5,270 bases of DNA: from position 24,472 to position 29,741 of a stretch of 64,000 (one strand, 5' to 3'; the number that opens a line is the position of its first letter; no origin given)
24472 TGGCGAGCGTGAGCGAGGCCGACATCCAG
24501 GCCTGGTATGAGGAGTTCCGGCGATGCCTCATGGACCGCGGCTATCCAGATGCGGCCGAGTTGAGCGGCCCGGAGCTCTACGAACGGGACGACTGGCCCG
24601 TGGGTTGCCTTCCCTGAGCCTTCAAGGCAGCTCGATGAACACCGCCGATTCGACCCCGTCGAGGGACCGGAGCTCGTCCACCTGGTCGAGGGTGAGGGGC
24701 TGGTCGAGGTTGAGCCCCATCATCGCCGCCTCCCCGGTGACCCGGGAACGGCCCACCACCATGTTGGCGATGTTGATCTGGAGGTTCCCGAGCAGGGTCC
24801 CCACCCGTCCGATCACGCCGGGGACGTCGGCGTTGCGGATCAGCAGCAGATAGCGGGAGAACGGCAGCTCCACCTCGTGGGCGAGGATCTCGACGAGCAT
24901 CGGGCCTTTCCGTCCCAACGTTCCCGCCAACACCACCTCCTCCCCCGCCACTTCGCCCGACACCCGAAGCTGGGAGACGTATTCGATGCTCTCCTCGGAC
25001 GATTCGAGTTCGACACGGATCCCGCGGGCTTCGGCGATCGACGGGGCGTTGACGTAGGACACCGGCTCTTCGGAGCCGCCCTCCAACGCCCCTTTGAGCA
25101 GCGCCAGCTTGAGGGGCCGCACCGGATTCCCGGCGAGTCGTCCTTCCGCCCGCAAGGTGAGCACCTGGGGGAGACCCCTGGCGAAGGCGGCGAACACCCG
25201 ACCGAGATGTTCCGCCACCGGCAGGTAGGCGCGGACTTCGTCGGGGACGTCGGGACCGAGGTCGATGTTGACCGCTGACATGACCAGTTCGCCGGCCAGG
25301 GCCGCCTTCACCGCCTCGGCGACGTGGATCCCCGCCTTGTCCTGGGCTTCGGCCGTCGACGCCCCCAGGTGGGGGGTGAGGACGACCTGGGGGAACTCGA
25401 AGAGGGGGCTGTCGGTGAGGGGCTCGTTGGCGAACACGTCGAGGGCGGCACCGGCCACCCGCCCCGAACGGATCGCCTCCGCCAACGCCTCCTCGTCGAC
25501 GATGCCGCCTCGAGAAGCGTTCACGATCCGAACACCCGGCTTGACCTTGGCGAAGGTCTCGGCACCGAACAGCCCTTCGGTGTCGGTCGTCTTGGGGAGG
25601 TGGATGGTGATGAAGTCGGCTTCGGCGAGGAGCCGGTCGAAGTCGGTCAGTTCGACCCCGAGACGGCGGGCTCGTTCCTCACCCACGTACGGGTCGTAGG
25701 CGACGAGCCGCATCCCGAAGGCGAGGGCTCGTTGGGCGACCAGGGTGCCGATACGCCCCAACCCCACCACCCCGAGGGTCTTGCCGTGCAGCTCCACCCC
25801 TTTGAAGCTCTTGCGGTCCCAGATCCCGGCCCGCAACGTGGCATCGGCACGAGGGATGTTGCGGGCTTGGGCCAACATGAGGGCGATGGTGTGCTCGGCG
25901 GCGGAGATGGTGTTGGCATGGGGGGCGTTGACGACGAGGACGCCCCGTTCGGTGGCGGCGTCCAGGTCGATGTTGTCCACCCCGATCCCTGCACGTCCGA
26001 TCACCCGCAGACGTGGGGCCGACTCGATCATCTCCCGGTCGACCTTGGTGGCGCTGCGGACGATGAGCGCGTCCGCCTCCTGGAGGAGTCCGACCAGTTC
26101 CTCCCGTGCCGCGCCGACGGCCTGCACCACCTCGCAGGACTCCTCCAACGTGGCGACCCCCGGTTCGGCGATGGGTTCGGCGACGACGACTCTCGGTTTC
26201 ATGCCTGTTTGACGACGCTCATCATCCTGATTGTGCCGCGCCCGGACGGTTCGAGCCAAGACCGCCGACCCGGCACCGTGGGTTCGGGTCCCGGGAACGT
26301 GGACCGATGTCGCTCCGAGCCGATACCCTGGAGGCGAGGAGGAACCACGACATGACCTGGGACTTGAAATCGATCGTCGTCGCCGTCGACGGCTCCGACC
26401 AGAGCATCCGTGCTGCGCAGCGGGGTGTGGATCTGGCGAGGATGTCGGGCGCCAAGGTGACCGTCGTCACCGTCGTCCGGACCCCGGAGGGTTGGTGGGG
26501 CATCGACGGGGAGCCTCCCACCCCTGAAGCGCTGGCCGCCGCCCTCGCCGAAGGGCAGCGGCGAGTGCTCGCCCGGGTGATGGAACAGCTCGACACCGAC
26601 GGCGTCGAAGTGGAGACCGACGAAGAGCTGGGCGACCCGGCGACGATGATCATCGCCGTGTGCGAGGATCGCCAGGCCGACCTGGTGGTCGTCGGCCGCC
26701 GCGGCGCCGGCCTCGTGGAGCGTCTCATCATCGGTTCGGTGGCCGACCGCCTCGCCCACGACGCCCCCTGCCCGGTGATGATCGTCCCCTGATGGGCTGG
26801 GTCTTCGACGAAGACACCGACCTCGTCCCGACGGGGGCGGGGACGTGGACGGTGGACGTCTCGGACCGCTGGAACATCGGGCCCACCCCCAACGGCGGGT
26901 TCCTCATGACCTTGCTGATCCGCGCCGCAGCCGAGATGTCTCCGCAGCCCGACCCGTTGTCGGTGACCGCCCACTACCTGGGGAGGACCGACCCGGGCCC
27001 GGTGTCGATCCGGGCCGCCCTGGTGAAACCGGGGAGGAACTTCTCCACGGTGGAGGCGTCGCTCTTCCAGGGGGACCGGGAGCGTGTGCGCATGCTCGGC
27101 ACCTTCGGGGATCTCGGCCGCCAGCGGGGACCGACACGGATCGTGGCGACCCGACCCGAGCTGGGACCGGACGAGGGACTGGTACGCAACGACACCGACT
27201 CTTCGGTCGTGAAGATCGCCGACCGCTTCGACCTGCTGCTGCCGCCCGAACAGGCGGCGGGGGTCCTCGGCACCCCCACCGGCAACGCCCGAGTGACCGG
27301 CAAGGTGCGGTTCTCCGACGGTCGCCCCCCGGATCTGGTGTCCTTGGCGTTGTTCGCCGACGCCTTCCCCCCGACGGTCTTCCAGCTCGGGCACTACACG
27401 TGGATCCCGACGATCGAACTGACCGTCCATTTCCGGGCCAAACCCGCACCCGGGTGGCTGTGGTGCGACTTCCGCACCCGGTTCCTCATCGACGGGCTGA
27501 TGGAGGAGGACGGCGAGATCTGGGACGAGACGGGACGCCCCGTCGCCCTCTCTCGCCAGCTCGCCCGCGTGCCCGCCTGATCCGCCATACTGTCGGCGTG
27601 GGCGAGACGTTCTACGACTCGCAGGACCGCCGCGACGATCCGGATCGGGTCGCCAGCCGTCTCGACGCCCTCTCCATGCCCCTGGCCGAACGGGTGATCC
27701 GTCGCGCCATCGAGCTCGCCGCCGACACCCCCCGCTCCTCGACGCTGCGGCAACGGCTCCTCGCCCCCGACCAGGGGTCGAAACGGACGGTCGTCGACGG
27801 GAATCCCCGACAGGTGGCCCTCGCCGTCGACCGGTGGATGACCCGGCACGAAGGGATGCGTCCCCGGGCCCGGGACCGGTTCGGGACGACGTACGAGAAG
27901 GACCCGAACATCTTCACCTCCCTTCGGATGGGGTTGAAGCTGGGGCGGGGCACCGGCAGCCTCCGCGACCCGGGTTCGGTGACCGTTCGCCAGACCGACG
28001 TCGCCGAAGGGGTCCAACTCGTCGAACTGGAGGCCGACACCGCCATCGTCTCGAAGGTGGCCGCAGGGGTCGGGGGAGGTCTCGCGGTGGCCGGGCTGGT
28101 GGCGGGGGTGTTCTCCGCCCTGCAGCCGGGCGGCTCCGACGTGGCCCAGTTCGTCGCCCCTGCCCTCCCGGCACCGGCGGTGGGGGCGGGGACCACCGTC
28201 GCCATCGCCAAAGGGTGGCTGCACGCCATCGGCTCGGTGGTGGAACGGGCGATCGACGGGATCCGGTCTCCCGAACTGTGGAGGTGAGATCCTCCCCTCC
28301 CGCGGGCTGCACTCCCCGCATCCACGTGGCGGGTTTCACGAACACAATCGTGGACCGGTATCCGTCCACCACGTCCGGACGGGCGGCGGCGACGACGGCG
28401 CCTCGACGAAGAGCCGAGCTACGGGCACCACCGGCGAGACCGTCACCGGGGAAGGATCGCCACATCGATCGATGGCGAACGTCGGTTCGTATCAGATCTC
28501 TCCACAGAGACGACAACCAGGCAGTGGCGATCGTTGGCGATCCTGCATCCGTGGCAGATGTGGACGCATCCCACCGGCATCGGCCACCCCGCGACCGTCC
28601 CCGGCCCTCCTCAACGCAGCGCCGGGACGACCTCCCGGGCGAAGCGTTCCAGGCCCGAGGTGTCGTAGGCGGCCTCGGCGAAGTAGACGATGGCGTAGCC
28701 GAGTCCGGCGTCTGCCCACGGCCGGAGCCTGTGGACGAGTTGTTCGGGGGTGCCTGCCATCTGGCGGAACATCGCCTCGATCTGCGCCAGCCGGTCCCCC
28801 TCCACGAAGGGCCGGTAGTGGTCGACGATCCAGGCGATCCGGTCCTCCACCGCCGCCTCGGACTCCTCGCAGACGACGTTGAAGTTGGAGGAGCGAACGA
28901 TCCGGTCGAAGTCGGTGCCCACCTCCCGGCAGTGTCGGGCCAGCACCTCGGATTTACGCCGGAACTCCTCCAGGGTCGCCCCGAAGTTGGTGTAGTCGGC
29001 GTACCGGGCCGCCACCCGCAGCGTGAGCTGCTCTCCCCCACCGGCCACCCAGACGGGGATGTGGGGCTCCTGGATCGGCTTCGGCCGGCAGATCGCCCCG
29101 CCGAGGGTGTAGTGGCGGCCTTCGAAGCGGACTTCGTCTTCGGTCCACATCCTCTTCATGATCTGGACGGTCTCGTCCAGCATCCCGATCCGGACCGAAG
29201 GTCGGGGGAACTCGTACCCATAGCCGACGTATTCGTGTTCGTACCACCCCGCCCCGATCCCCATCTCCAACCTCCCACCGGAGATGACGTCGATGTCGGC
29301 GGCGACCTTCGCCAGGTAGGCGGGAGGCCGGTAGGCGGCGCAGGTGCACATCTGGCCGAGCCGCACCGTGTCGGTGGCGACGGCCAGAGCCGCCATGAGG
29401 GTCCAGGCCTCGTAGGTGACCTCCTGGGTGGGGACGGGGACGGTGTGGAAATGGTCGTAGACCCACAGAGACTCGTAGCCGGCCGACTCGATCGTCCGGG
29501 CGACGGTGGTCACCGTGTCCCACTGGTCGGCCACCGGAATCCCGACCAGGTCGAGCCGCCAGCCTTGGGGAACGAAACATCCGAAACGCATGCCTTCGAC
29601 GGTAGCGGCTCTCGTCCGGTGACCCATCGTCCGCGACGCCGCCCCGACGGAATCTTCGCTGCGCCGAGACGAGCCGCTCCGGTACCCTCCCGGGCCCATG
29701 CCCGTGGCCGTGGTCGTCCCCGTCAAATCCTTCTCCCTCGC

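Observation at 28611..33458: Divergent F420 locus: LLM oxidoreductase <-> cofC - PIG-L deacetylase - glycerate kinase - Cys/Thr proline-racemase homologue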

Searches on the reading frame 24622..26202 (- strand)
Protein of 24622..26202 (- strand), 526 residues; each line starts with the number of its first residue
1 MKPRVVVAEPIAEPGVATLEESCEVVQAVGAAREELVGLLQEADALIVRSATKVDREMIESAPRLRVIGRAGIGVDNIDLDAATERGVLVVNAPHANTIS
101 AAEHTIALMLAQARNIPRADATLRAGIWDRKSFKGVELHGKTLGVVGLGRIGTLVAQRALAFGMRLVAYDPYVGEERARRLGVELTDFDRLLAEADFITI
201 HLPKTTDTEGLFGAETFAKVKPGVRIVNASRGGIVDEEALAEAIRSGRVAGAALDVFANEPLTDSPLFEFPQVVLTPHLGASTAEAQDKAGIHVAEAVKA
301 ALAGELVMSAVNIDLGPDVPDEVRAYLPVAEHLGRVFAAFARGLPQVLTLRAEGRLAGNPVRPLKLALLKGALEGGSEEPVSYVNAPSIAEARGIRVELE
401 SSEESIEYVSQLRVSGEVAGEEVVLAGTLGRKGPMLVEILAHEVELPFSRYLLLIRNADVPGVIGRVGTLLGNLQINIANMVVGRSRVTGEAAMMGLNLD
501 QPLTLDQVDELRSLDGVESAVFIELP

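Call 10: search_protein_families(library=pfam, proteins=[window:24622-26202:-])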
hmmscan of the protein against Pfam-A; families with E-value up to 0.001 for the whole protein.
window:24622-26202:- (526 aa): 4 families
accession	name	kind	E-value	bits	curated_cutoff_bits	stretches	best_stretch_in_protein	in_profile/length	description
PF02826.25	2-Hacid_dh_C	-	5.3e-64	215.3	25.1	1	106-280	1-178/178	D-isomer specific 2-hydroxyacid dehydrogenase, NAD binding domain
PF00389.36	2-Hacid_dh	-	4.7e-38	130.3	24.6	1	5-312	1-134/134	D-isomer specific 2-hydroxyacid dehydrogenase, catalytic domain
PF19304.4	PGDH_inter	-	6.7e-15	55.7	27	1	323-439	2-118/119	D-3-phosphoglycerate dehydrogenase intervening domain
PF01842.31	ACT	-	2.6e-08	33.9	27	1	452-514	2-64/66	ACT domain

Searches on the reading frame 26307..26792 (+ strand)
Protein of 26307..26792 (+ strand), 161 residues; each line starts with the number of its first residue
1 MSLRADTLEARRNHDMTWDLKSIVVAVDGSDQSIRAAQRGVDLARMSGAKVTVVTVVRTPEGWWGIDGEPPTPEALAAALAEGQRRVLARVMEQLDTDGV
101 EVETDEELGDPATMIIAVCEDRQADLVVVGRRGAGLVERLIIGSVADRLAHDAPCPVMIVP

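Call 10: search_protein_families(library=pfam, proteins=[window:26307-26792:+])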
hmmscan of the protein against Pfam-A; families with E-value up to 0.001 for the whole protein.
window:26307-26792:+ (161 aa): 1 family
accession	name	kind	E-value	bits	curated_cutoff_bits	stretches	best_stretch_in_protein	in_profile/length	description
PF00582.32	Usp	-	2.6e-35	122.5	24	1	21-161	3-141/141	Universal stress protein family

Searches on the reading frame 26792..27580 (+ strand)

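Call 10: search_protein_families(library=pfam, proteins=[window:26792-27580:+])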
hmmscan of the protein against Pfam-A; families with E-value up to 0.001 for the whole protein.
window:26792-27580:+ (262 aa): 2 families
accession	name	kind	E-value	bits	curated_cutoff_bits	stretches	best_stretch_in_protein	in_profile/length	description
PF20789.3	4HBT_3C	-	2.7e-28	99.4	24.1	1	136-260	11-140/140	Acyl-CoA thioesterase C-terminal domain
PF13622.12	4HBT_3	-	4.5e-23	81.8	24.3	1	24-106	2-83/83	Acyl-CoA thioesterase N-terminal domain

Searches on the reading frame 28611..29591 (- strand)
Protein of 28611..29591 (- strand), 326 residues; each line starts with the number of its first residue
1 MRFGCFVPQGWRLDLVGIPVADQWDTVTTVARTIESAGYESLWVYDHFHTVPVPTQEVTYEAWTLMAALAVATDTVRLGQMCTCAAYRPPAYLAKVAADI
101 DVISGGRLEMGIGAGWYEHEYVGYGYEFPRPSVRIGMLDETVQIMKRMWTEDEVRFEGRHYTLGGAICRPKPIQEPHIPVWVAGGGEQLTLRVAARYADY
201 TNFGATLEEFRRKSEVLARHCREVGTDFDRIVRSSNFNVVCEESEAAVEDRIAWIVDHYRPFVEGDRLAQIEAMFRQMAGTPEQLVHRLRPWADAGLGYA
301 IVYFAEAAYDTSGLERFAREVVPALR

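Call 7: search_protein_families(library=pfam, proteins=[window:28611-29591:-])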
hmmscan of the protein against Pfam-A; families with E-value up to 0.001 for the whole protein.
window:28611-29591:- (326 aa): 1 family
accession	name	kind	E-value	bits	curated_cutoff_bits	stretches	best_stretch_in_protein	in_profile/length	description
PF00296.26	Bac_luciferase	-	1.1e-52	179.8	27.9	1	1-296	1-311/314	Luciferase-like monooxygenase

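Call 8: search_protein_families(library=ncbifam, proteins=[window:28611-29591:-])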
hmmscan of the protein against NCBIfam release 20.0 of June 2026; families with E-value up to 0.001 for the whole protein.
window:28611-29591:- (326 aa): 31 families (the best 25 are shown)
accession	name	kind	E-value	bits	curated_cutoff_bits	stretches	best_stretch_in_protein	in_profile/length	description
TIGR03560.1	F420_Rv1855c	subfamily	4.3e-84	281.8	231.4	1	20-235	8-226/227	TIGR03560 family F420-dependent LLM class oxidoreductase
TIGR03619.1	F420_Rv2161c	subfamily_domain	7.1e-50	169.9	166.9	1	29-254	2-218/247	TIGR03619 family F420-dependent LLM class oxidoreductase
TIGR03856.1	F420_MSMEG_2906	subfamily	4.6e-48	163.9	243.7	1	22-256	13-228/249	LLM class F420-dependent oxidoreductase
TIGR03621.1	F420_MSMEG_2516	subfamily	4.2e-41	141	213.15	1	22-211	11-183/295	TIGR03621 family F420-dependent LLM class oxidoreductase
TIGR04021.1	LLM_DMSO2_sfnG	equivalog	1e-30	107.3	382.95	1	25-258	28-255/350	dimethylsulfone monooxygenase SfnG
TIGR03557.1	F420_G6P_family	subfamily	1.6e-28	99.8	210.4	1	29-201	17-185/316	TIGR03557 family F420-dependent LLM class oxidoreductase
TIGR03571.1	lucif_BA3436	subfamily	3e-22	79.3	303.9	1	27-201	33-205/304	TIGR03571 family LLM class oxidoreductase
TIGR03612.1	RutA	equivalog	1.1e-19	71.1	498.3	1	59-249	64-253/355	pyrimidine utilization protein A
NF002619.0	PRK02271.1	equivalog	5e-19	68.8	276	1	23-228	12-202/329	5,10-methylenetetrahydromethanopterin reductase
TIGR03554.1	F420_G6P_DH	equivalog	1.8e-18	66.6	420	1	29-198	20-187/331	glucose-6-phosphate dehydrogenase (coenzyme-F420)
TIGR03555.1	F420_mer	equivalog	5.1e-18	65.5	348.7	1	25-233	12-206/325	5,10-methylenetetrahydromethanopterin reductase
TIGR03860.1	FMN_nitrolo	subfamily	6e-18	64.9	279.7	1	9-150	13-161/422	NtaA/DmoA family FMN-dependent monooxygenase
TIGR03565.1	alk_sulf_monoox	equivalog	1.2e-16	60.7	518.2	1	48-234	41-225/346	FMNH2-dependent alkanesulfonate monooxygenase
TIGR03564.1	F420_MSMEG_4879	subfamily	1.5e-16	60.8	234.25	1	31-201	5-160/265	TIGR03564 family F420-dependent LLM class oxidoreductase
TIGR03617.1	F420_MSMEG_2256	subfamily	1.8e-16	59.9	278.15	1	31-210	1-172/318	TIGR03617 family F420-dependent LLM class oxidoreductase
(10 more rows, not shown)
